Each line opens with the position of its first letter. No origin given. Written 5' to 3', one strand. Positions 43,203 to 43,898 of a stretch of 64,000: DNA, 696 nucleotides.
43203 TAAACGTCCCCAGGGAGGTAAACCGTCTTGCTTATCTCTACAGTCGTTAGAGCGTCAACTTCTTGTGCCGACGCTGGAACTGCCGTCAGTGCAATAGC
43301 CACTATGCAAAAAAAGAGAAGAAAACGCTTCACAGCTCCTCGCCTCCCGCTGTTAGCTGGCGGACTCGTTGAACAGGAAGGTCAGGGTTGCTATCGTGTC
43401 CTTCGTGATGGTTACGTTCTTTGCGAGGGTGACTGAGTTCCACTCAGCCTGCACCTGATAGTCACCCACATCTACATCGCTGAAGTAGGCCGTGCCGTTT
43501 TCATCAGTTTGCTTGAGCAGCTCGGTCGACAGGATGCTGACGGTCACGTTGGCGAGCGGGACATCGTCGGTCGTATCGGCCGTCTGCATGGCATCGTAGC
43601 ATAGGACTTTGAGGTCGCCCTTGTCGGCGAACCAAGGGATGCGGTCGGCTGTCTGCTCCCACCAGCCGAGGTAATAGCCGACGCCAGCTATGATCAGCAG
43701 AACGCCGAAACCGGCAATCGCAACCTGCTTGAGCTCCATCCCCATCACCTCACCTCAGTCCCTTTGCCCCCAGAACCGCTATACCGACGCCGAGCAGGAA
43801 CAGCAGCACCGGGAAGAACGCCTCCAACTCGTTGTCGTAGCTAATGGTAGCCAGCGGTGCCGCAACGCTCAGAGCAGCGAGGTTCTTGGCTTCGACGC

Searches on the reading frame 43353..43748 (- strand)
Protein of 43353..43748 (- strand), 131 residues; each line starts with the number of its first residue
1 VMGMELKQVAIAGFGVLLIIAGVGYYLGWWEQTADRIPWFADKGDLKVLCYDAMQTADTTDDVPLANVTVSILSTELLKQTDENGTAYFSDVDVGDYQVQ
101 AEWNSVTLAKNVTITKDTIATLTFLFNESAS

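Call 3: search_protein_families(library=pfam, proteins=[window:43353-43748:-], max_evalue=0.01)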
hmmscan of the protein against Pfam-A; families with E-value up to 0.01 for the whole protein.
window:43353-43748:- (131 aa): 3 families
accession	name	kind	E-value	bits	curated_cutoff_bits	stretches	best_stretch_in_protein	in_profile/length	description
PF13620.12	CarboxypepD_reg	-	4.3e-06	27.4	32.3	1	60-124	9-79/82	Carboxypeptidase regulatory-like domain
PF13715.12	CarbopepD_reg_2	-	4.9e-05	23.7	32.2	1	58-129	7-79/88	CarboxypepD_reg-like domain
PF17802.7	SpaA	-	0.0017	18.9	23.1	1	58-100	9-57/91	Prealbumin-like fold domain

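Call 4: search_protein_families(library=phrogs, proteins=[window:43353-43748:-], max_evalue=0.01)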
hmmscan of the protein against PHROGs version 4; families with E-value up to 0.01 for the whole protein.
window:43353-43748:- (131 aa): 0 families
